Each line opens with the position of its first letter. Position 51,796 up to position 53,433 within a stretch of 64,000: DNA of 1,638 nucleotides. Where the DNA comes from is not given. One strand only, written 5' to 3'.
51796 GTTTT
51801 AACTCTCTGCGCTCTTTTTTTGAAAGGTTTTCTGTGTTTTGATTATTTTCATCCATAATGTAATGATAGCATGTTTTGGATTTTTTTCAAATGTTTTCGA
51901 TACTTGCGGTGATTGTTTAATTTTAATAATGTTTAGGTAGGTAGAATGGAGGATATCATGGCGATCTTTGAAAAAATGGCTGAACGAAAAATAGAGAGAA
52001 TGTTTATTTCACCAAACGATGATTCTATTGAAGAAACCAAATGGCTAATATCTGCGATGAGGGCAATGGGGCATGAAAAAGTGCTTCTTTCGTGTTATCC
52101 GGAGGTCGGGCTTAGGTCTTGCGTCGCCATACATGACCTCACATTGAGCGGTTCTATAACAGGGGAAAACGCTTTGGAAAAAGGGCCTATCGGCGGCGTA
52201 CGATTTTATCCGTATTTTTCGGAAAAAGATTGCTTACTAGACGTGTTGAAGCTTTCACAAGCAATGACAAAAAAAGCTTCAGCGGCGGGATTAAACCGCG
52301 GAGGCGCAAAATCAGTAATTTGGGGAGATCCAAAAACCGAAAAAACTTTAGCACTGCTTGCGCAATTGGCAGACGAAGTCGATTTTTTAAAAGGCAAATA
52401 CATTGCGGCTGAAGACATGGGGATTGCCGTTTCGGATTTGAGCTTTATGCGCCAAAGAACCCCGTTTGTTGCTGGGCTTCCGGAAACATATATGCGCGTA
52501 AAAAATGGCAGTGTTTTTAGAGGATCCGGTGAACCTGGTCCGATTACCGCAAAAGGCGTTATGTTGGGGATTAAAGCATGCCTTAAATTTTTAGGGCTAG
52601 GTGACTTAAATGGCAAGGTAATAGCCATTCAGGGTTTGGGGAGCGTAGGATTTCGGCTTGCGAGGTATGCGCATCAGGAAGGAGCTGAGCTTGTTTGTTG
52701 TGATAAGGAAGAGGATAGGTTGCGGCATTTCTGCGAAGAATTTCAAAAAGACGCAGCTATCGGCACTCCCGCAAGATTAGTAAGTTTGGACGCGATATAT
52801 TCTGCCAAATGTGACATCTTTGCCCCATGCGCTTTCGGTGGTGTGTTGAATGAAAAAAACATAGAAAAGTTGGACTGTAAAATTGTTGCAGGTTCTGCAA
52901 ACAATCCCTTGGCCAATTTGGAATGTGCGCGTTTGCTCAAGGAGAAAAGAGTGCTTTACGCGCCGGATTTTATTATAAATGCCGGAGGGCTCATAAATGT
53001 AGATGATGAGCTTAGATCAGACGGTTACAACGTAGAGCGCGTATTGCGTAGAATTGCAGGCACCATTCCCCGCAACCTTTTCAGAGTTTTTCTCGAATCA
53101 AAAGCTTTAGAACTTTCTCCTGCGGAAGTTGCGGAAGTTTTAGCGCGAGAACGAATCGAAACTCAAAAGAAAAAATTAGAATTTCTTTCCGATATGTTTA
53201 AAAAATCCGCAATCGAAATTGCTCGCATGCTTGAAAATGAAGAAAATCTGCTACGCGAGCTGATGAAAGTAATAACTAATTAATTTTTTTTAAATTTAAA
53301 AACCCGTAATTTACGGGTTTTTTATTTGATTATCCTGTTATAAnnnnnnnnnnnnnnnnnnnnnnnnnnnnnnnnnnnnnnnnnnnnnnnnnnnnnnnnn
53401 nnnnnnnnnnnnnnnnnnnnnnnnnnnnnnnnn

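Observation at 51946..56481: MIO-type aromatic ammonia-lyase divergently paired with a 4-coumarate-CoA-ligase-like enzyme, next to a Leu/Phe-dehydrogenase-family gene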

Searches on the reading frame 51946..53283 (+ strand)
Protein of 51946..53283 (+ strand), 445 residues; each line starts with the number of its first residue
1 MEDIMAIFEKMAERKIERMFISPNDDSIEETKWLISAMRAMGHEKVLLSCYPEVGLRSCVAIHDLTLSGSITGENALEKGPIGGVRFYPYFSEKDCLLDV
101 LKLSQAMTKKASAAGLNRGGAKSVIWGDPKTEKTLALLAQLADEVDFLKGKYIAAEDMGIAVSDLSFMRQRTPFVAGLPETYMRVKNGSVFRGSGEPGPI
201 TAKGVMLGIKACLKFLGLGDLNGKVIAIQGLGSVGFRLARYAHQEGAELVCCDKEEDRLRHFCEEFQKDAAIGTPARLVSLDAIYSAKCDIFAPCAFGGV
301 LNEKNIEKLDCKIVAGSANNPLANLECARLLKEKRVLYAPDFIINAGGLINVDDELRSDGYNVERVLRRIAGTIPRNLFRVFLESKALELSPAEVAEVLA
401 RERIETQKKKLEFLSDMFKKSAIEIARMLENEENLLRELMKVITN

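Call 3: search_protein_families(library=pfam, proteins=[window:51946-53283:+])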
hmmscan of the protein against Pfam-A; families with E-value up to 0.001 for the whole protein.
window:51946-53283:+ (445 aa): 4 families
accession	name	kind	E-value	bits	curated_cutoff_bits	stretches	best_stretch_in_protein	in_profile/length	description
PF00208.27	ELFV_dehydrog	-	9.7e-21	75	23.4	1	200-352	9-177/241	Glutamate/Leucine/Phenylalanine/Valine dehydrogenase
PF02812.23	ELFV_dehydrog_N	-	3.6e-13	49.8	25.3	1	82-172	36-127/129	Glu/Leu/Phe/Val dehydrogenase, dimerisation domain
PF03807.23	F420_oxidored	-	7e-05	23.8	21.6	0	226-279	2-57/94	NADP oxidoreductase coenzyme F420-dependent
PF02254.24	TrkA_N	-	0.00033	21.4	23.8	0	226-292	1-66/116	TrkA-N domain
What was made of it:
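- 51946..53283 (+): LeuDH-family (ELFV) amino-acid dehydrogenase, 445 aa, long form with a C-terminal extension. Convergent with the lyase and a separate transcription unit. Pfam (call 3).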

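Call 4: search_protein_families(library=ncbifam, proteins=[window:51946-53283:+])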
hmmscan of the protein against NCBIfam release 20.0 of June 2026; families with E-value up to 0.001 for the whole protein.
window:51946-53283:+ (445 aa): 7 families
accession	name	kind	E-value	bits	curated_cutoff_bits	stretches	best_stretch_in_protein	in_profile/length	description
NF035922.1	Trp_DH_ScyB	equivalog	9.1e-74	248.5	600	1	35-409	3-344/346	tryptophan dehydrogenase ScyB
NF041398.1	GluDhGdhB_Halo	equivalog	1.6e-21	76.7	620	1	80-351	63-342/410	glutamate dehydrogenase GdhB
NF040817.1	GdhA_Arch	equivalog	2.3e-21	76.5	750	1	79-409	65-412/419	glutamate dehydrogenase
NF006929.0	PRK09414.1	equivalog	9.1e-11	41.4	536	1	83-350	93-375/445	NADP-specific glutamate dehydrogenase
NF010633.0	PRK14030.1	subfamily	3e-06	26.6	743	0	282-351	305-376/445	glutamate dehydrogenase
NF010634.0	PRK14031.1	equivalog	9.9e-06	24.3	822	1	279-350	301-374/444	NADP-specific glutamate dehydrogenase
NF004526.0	PRK05872.1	subfamily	0.00015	21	276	1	220-284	7-73/297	short-chain dehydrogenase/reductase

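Call 7: search_solved_structures(query=window:51946-53283:+, show_alignments=2)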
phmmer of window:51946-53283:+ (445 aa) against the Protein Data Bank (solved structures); distinct sequences matched with E-value up to 0.001: 70 (the best 60 are shown).
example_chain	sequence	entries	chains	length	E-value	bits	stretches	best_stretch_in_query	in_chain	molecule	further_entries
8gxd_A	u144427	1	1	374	8.2e-74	252.3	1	35-408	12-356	Glu/Leu/Phe/Val dehydrogenase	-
6acf_A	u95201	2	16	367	1.1e-73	251.9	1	37-414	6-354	Leucine dehydrogenase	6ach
8hpe_A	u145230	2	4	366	6.8e-71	242.7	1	41-409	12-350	Leucine dehydrogenase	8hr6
3vpx_A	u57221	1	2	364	4.6e-68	233.4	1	41-406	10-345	Leucine dehydrogenase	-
1leh_A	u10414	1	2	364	2.3e-63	217.9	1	43-417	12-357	LEUCINE DEHYDROGENASE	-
5b37_A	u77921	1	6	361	6.9e-56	193.2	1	34-410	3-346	Tryptophan dehydrogenase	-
7vid_A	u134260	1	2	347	2.2e-51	178.4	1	51-403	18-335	Leucine dehydrogenase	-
1c1x_A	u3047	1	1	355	9.5e-43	150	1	77-404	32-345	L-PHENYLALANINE DEHYDROGENASE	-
1bw9_A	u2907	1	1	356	9.5e-43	150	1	77-404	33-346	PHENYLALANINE DEHYDROGENASE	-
1c1d_A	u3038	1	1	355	1.1e-42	149.8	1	77-404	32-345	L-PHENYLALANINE DEHYDROGENASE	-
1c1d_B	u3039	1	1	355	1.3e-42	149.6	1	77-404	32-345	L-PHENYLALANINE DEHYDROGENASE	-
1c1x_B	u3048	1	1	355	1.4e-42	149.4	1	77-404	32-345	PROTEIN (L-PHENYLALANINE DEHYDROGENASE)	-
1bw9_B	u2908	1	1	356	1.4e-42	149.4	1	77-404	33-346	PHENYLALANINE DEHYDROGENASE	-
1bxg_B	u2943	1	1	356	1.4e-42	149.4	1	77-404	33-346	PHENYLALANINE DEHYDROGENASE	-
1bxg_A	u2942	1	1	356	1.6e-42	149.2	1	78-404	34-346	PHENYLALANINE DEHYDROGENASE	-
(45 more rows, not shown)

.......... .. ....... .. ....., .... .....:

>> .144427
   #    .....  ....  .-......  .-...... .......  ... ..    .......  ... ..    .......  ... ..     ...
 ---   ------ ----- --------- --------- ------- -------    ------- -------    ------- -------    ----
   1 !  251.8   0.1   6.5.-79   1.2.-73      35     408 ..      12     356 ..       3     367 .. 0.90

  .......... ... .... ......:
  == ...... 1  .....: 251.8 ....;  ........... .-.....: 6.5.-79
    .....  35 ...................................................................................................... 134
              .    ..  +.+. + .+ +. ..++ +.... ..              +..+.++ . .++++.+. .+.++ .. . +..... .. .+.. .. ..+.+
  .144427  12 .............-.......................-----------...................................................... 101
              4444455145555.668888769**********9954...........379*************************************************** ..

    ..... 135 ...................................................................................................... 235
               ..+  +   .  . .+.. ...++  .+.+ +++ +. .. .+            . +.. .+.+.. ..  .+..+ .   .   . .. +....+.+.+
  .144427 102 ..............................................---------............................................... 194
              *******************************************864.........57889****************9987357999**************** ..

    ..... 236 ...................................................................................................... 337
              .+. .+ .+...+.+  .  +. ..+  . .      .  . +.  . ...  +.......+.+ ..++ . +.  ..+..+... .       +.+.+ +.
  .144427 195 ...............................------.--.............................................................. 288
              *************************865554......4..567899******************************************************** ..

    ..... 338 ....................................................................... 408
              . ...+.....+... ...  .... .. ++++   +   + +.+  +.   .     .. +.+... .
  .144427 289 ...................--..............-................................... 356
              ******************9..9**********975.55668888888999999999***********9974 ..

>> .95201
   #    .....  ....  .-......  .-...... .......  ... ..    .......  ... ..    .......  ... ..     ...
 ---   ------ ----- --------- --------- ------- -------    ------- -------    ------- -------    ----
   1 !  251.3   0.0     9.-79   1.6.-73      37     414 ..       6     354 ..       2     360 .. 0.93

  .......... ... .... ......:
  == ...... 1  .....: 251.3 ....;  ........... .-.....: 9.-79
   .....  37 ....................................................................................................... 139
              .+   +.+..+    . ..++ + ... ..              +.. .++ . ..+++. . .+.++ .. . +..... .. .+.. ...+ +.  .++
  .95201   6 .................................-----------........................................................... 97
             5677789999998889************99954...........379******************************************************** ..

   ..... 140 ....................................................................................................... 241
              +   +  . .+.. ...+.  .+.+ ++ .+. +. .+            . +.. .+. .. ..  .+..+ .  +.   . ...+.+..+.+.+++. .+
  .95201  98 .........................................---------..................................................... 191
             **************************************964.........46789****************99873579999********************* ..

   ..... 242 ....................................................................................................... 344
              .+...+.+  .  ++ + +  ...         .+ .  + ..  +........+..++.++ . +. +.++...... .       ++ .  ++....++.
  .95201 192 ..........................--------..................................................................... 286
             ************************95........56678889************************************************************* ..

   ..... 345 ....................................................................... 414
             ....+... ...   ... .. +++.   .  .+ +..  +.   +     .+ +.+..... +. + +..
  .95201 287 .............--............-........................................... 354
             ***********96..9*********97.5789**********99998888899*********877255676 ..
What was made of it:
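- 51946..53283 (+): PDB LeuDH hits at about 252 bits (call 7).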

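Call 63: find_homologous_proteins(query=window:51946-53283:+, max_evalue=1e-30)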
Query window:51946-53283:+ (445 aa): 2239 proteins with E <= 1e-30 among 8000 candidates; the best 120 are listed.
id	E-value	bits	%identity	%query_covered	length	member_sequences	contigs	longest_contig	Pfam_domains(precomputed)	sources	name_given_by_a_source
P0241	3.4e-292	987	100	100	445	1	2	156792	PF02812.24,PF00208.28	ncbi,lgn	-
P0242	7.1e-118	412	50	91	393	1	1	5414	PF02812.24,PF00208.28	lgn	-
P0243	6.6e-116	406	51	91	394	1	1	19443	PF02812.24,PF00208.28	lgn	-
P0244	1.8e-112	395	49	91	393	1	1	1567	PF02812.24,PF00208.28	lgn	-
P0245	3.1e-109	384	48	90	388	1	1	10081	PF02812.24,PF00208.28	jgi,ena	-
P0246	4.0e-108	380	45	97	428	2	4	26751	PF02812.24,PF00208.28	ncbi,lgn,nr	ncbi:Glu/Leu/Phe/Val dehydrogenase [Candidatus Giovannonibacteria bacterium]|nr:Glu/Leu/Phe/Val dehy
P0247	8.1e-107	376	46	91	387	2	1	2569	PF02812.24,PF02254.25,PF00208.28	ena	-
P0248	1.2e-105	372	46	90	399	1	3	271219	PF02812.24,PF00208.28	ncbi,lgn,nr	ncbi:MAG: Glu/Leu/Phe/Val dehydrogenase [Candidatus Nealsonbacteria bacterium]|nr:Glu/Leu/Phe/Val de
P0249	2.5e-105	371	46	91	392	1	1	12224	PF02812.24,PF00208.28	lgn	-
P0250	2.8e-105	371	46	91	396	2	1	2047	PF02812.24,PF00208.28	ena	-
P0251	3.7e-104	367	46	90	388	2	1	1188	PF02812.24,PF00208.28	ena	-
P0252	7.3e-103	363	47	89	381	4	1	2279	PF02812.24,PF00208.28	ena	-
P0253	1.9e-102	362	46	90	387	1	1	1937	PF02812.24,PF00208.28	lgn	-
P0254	3.6e-102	361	45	90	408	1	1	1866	PF02812.24,PF00208.28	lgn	-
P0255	5.5e-101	357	45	89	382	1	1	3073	PF02812.24,PF00208.28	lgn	-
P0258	4.9e-89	317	40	98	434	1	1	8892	PF02812.24,PF00208.28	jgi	jgi:leucine dehydrogenase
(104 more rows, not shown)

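Call 64: find_encoding_contigs(protein=P0258, flank=9000, max_places=1)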
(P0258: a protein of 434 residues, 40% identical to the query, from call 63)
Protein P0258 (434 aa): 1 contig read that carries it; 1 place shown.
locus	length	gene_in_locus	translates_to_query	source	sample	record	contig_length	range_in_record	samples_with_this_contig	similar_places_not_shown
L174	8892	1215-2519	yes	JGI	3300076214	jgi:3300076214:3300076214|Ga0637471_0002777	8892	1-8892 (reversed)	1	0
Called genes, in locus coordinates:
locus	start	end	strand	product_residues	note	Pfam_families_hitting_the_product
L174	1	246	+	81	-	?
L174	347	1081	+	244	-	PF00595:PDZ (faint), PF13180:PDZ_2 (weak)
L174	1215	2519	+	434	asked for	PF02812:ELFV_dehydrog_N, PF00208:ELFV_dehydrog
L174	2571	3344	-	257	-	PF00106:adh_short, PF13561:adh_short_C2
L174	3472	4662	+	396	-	PF00108:Thiolase_N, PF02803:Thiolase_C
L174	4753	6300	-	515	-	PF00221:Lyase_aromatic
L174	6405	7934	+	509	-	PF00501:AMP-binding, PF13193:AMP-binding_C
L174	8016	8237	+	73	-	-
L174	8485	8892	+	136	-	?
